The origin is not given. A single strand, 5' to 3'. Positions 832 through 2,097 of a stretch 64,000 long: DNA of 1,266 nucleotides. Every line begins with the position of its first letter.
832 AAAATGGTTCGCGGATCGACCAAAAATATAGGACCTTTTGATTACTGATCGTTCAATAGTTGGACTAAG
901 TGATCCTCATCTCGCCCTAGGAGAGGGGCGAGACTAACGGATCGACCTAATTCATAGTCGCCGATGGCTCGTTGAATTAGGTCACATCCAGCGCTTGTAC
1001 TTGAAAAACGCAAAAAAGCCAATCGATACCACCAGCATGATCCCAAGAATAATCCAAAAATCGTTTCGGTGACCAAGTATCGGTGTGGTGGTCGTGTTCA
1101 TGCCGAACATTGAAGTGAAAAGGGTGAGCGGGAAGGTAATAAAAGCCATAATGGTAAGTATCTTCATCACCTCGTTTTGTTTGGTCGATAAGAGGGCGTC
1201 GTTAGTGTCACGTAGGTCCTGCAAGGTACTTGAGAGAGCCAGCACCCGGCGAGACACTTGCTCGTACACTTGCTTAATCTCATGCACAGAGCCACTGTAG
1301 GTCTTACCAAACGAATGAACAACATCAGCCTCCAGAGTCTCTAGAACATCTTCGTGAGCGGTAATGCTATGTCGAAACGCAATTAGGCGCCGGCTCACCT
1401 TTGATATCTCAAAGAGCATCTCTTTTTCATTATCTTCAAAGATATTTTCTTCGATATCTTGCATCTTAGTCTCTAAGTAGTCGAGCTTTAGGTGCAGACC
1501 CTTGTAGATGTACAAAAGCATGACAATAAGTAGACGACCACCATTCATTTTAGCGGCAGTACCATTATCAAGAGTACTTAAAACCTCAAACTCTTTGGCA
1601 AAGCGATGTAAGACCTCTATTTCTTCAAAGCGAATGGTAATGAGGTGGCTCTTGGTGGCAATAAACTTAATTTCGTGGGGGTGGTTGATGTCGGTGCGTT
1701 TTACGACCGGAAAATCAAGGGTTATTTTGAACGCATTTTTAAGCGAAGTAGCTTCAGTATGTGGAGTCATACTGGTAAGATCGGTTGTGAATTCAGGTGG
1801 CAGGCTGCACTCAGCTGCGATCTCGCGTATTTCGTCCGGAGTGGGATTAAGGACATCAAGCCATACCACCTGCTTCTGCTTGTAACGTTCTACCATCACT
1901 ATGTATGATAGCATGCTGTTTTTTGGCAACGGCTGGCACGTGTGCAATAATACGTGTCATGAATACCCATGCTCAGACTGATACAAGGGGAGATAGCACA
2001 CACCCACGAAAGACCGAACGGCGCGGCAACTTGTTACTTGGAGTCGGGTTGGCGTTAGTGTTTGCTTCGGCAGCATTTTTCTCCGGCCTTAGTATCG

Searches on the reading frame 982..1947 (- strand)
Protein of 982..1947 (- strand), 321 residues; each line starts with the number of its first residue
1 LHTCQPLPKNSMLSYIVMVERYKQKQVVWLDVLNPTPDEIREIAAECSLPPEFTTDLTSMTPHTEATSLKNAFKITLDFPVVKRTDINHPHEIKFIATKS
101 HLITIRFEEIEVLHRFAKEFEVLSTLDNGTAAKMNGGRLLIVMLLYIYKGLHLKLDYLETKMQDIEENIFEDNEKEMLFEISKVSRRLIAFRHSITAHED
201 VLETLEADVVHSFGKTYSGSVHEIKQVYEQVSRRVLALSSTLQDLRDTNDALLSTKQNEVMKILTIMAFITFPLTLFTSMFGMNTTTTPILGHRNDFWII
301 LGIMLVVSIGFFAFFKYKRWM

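Call 36: find_encoding_contigs(protein=window:982-1947:-, flank=10000, max_places=10)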
Protein window:982-1947:- (321 aa): no gene with exactly this product is on record in the collection.

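Call 37: find_homologous_proteins(query=window:985-1896:-, max_evalue=1e-20)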
Query seq(304 aa) (304 aa): 632 proteins with E <= 1e-20 among 1425 candidates; the best 120 are listed.
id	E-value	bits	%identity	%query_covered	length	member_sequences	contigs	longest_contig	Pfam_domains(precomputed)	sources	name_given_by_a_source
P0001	2.2e-196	669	100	100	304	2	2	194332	PF01544.24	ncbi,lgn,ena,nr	ncbi:magnesium transporter CorA family protein [Candidatus Kaiserbacteria bacterium]|nr:magnesium tr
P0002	1.2e-129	450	68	100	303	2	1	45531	PF01544.24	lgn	-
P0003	2.5e-126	439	66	100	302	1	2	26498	PF01544.24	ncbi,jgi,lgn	ncbi:MAG: magnesium transporter [Patiriisocius sp.]|jgi:magnesium transporter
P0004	6.9e-124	431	61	100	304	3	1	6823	PF01544.24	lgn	-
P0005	2.8e-123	429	65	100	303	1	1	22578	PF01544.24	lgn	-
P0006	1.1e-122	427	63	100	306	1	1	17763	PF01544.24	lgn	-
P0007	3.9e-122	425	63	100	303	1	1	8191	PF01544.24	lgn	-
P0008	8.3e-122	424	63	100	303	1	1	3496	PF01544.24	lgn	-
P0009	1.0e-121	424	61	100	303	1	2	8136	PF01544.24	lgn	-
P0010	6.2e-121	421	60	100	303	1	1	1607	PF01544.24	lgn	-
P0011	1.1e-120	420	63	100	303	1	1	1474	PF01544.24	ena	-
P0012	5.2e-120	418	63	100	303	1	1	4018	PF01544.24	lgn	-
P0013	1.8e-119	416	63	100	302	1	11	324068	PF01544.24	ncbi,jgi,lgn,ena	-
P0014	2.2e-119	416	63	100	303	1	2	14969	PF01544.24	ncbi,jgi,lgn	ncbi:MAG: magnesium transporter [Candidatus Azotimanducaceae bacterium]|jgi:magnesium transporter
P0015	3.4e-119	415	62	100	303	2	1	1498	PF01544.24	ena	-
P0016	4.5e-119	415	62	94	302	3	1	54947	PF01544.24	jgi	-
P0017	8.7e-119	414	62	100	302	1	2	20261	PF01544.24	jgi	jgi:magnesium transporter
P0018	1.8e-118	413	60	100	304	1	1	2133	PF01544.24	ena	-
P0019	2.3e-118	413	62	100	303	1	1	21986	PF01544.24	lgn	-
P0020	2.8e-118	412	63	100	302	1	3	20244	PF01544.24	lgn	-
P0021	4.6e-118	412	62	100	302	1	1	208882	PF01544.24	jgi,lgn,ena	-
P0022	1.3e-117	410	61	100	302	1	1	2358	PF01544.24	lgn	-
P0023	2.6e-117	409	60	100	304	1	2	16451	PF01544.24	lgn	-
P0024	3.5e-117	409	61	100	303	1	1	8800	PF01544.24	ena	-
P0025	3.8e-117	409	58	100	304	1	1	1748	PF01544.24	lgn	-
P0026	4.1e-117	409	63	100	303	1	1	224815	PF01544.24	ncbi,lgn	-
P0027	1.1e-116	407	61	100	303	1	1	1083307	PF01544.24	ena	-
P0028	1.3e-116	407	61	100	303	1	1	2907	PF01544.24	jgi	-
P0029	1.3e-116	407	60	100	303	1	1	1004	PF01544.24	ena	-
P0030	1.3e-116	407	59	100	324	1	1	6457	PF01544.24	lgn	-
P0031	1.7e-116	407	61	100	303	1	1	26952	PF01544.24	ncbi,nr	ncbi:magnesium transporter CorA family protein [Candidatus Pacebacteria bacterium]|nr:magnesium tran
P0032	2.2e-116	406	61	100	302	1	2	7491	PF01544.24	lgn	-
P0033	4.7e-116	405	61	100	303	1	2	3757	PF01544.24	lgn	-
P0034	5.0e-116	405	61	100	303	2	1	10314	PF01544.24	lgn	-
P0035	7.0e-116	405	60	100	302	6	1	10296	PF01544.24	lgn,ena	-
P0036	1.1e-115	404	60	100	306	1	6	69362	PF01544.24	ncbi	-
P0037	1.4e-115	404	60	100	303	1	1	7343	PF01544.24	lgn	-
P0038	1.4e-115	404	60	100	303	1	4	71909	PF01544.24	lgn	-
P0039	1.8e-115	403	59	100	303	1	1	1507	PF01544.24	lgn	-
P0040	2.3e-115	403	60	100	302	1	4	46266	PF01544.24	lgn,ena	-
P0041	2.3e-115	403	62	100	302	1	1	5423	PF01544.24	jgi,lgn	jgi:magnesium transporter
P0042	2.8e-115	403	61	100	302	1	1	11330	PF01544.24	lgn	-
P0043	3.5e-115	402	60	100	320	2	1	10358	PF01544.24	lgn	-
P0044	4.7e-115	402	61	100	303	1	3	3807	PF01544.24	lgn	-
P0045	5.0e-115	402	58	100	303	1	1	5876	PF01544.24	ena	-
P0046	5.2e-115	402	62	100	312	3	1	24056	PF01544.24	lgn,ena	-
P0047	5.4e-115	402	58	100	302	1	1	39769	PF01544.24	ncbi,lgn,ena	-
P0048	6.8e-115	401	61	100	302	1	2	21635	PF01544.24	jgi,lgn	jgi:magnesium transporter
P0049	7.2e-115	401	60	100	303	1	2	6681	PF01544.24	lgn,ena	-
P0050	1.2e-114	401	58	100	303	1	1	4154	PF01544.24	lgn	-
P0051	1.3e-114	400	59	100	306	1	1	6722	PF01544.24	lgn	-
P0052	3.3e-114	399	58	100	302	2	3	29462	PF01544.24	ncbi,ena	-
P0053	4.2e-114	399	59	100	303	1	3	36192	PF01544.24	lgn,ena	-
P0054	4.6e-114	399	60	100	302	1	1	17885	PF01544.24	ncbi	-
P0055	4.6e-114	399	60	100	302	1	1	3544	PF01544.24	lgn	-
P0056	7.9e-114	398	58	100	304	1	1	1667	PF01544.24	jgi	-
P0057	9.5e-114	398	58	100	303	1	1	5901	PF01544.24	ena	-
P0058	1.1e-113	397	60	100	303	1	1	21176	PF01544.24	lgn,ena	-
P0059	1.7e-113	397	60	100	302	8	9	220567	PF01544.24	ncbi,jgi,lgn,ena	-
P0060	1.8e-113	397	58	100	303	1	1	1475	PF01544.24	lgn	-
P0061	2.3e-113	396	59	100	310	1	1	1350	PF01544.24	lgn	-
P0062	2.4e-113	396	58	100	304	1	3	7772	PF01544.24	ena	-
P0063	3.0e-113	396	60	100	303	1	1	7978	PF01544.24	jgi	-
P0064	3.1e-113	396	59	100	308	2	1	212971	PF01544.24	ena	-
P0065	3.2e-113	396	59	100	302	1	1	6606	PF20990.3,PF01544.24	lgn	-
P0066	3.3e-113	396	57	100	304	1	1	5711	PF01544.24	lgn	-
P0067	6.9e-113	395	59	100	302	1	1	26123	PF01544.24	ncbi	-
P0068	9.6e-113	394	60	100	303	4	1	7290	PF01544.24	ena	-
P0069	1.1e-112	394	57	100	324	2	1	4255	PF01544.24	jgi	-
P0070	1.2e-112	394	59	100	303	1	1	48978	PF01544.24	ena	-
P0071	1.5e-112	394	58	100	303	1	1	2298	PF01544.24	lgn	-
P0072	2.0e-112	393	59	100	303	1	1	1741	PF01544.24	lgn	-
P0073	2.1e-112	393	59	100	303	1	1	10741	PF01544.24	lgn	-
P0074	2.4e-112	393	58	100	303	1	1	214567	PF01544.24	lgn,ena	-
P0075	2.5e-112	393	60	100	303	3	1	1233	PF01544.24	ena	-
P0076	2.5e-112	393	58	100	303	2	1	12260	PF01544.24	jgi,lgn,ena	-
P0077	2.6e-112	393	58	100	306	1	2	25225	PF01544.24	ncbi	-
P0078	2.9e-112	393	57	100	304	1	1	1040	PF01544.24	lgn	-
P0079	2.9e-112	393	60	100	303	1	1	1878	PF01544.24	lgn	-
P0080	4.0e-112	392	58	100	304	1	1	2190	PF01544.24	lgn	-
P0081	5.1e-112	392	57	100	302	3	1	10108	PF01544.24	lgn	-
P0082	6.1e-112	392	58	100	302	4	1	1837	PF01544.24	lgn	-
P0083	6.5e-112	392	60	100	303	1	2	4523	PF01544.24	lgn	-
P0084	6.6e-112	392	59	100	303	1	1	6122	PF01544.24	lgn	-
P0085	7.5e-112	391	57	100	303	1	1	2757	PF01544.24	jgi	-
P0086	7.8e-112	391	58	100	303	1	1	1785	PF01544.24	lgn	-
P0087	1.3e-111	391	59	100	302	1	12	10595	PF01544.24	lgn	-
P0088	1.7e-111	390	60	94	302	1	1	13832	PF01544.24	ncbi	-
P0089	1.7e-111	390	60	100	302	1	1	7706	PF01544.24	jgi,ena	-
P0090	2.0e-111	390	57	100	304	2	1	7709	PF01544.24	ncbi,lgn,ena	-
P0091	2.1e-111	390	59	100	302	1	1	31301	PF01544.24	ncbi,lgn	ncbi:MAG: magnesium transporter CorA family protein [Patescibacteria group bacterium]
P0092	2.3e-111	390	59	100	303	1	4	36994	PF01544.24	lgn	-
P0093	3.8e-111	389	59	100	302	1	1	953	PF01544.24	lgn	-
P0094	4.0e-111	389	60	100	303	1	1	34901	PF01544.24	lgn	-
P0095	5.4e-111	389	57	100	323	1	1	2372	PF01544.24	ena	-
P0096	6.9e-111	388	60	100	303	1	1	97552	PF01544.24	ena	-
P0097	8.3e-111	388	57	100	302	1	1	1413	PF01544.24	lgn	-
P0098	9.3e-111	388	57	100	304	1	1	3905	PF01544.24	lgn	-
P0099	1.4e-110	387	58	100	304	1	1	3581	PF01544.24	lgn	-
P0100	1.6e-110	387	59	100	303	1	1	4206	PF01544.24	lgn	-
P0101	2.1e-110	387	56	100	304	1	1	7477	PF01544.24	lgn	-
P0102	2.3e-110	386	57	100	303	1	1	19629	PF01544.24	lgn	-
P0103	4.1e-110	386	57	100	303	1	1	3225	PF01544.24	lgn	-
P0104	7.8e-110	385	56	100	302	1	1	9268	PF01544.24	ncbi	-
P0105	9.3e-110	384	59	100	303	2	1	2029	PF01544.24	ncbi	-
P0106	1.1e-109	384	56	100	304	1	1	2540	PF01544.24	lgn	-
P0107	1.1e-109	384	57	100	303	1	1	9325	PF01544.24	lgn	-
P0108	1.2e-109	384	58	100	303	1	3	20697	PF01544.24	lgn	-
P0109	1.2e-109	384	57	100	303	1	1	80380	PF01544.24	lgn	-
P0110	1.9e-109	383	59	100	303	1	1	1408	PF01544.24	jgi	jgi:magnesium transporter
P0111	3.6e-109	383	58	100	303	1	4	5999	PF01544.24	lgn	-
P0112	3.7e-109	383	58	100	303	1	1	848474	PF01544.24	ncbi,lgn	-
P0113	4.6e-109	382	56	100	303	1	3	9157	PF01544.24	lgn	-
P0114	5.1e-109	382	57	100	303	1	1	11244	PF01544.24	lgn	-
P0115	5.3e-109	382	55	100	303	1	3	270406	PF01544.24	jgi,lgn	jgi:magnesium transporter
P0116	5.4e-109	382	58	100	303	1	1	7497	PF01544.24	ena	-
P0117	5.4e-109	382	57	100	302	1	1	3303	PF01544.24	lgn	-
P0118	6.1e-109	382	57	100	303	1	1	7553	PF01544.24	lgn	-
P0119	6.3e-109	382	56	100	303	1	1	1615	PF01544.24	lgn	-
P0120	6.7e-109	382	56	100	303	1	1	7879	PF01544.24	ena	-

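Call 38: find_encoding_contigs(protein=P0002, flank=10000, max_places=3)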
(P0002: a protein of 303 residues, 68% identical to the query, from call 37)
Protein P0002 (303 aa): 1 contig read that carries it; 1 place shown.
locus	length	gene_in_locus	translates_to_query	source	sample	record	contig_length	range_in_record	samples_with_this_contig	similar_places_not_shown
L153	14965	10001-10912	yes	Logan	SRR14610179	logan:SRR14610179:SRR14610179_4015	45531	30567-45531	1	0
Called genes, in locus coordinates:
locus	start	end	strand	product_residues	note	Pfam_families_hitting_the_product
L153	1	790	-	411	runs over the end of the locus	PF07690:MFS_1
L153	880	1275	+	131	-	PF07681:DoxX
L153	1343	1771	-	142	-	-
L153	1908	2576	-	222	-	PF01145:Band_7, PF13421:Band_7_1 (weak)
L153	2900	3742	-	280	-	PF00480:ROK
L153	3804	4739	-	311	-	-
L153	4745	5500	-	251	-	PF18306:LDcluster4, PF03641:Lysine_decarbox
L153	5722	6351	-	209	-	PF16473:Rv2179c-like (weak)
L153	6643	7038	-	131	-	-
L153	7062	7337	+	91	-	PF01016:Ribosomal_L27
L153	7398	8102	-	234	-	PF00160:Pro_isomerase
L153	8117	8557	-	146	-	PF01281:Ribosomal_L9_N, PF03948:Ribosomal_L9_C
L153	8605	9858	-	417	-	PF22694:CtpB_N-like (weak), PF00595:PDZ, PF13180:PDZ_2, PF17820:PDZ_6, PF03572:Peptidase_S41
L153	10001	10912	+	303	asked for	PF01544:CorA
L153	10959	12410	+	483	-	PF01406:tRNA-synt_1e, PF23493:CysS_C (weak)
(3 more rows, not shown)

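Call 39: find_encoding_contigs(protein=P0003, flank=10000, max_places=3)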
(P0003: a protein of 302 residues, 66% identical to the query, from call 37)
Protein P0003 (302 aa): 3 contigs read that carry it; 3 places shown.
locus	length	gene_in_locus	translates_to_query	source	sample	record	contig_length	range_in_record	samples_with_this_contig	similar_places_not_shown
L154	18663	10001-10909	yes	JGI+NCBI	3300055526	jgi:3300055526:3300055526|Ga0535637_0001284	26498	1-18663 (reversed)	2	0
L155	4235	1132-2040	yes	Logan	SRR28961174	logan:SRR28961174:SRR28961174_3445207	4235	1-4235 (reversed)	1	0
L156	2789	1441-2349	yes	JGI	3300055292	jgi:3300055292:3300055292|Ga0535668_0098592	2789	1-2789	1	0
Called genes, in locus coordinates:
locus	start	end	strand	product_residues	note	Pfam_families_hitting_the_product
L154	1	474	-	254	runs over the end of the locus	PF01145:Band_7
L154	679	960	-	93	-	-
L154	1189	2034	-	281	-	PF00480:ROK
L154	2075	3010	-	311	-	-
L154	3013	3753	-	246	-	PF18306:LDcluster4, PF03641:Lysine_decarbox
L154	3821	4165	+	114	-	PF01219:DAGK_prokar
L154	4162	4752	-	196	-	PF00929:RNase_T (weak), PF16473:Rv2179c-like (weak)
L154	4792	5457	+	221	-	PF03167:UDG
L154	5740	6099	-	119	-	-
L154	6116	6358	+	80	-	-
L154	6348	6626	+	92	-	PF01016:Ribosomal_L27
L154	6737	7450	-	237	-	PF00160:Pro_isomerase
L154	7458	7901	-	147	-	PF01281:Ribosomal_L9_N, PF03948:Ribosomal_L9_C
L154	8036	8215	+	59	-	-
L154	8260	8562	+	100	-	-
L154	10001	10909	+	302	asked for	PF01544:CorA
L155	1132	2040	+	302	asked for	PF01544:CorA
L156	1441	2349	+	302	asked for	PF01544:CorA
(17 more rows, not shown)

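Call 46: find_encoding_contigs(protein=P0001, flank=10000, max_places=4)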
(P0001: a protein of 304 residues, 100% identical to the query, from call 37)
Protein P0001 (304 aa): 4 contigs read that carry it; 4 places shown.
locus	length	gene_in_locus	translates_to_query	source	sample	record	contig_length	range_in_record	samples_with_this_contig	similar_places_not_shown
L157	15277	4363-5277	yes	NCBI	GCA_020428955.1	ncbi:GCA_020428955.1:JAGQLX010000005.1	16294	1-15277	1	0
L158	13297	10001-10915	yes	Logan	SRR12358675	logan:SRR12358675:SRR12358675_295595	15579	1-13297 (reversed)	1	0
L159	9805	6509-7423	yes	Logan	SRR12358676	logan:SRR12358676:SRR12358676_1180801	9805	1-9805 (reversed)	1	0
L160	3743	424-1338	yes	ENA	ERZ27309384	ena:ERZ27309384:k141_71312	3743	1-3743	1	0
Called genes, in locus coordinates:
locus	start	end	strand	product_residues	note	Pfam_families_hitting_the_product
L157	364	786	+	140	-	PF05901:Excalibur (weak)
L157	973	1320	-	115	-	-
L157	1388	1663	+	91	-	PF01016:Ribosomal_L27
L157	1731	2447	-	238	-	PF00160:Pro_isomerase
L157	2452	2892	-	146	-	PF01281:Ribosomal_L9_N, PF03948:Ribosomal_L9_C (weak)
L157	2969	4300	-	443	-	PF00595:PDZ, PF13180:PDZ_2, PF17820:PDZ_6, PF03572:Peptidase_S41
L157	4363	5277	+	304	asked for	PF01544:CorA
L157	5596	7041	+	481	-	PF01406:tRNA-synt_1e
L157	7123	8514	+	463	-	PF00772:DnaB, PF03796:DnaB_C, PF13481:AAA_25, PF06745:ATPase (weak)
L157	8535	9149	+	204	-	PF21176:RecR_HhH, PF01751:Toprim (faint), PF13662:Toprim_4, PF21175:RecR_C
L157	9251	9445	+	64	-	-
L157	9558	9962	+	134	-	PF13384:HTH_23 (weak), PF13518:HTH_28 (weak)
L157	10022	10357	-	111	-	PF00829:Ribosomal_L21p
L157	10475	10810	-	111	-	-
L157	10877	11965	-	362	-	PF02646:RmuC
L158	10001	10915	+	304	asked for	PF01544:CorA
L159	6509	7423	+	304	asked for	PF01544:CorA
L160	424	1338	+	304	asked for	PF01544:CorA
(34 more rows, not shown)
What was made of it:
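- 982..1896 (-): corA, the upstream gene in the direction of transcription. Its stop codon is TGA at 982-984. 100% identity to P0001, a CorA family protein of Candidatus Kaiserbacteria with Pfam PF01544 (calls 37, 46).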
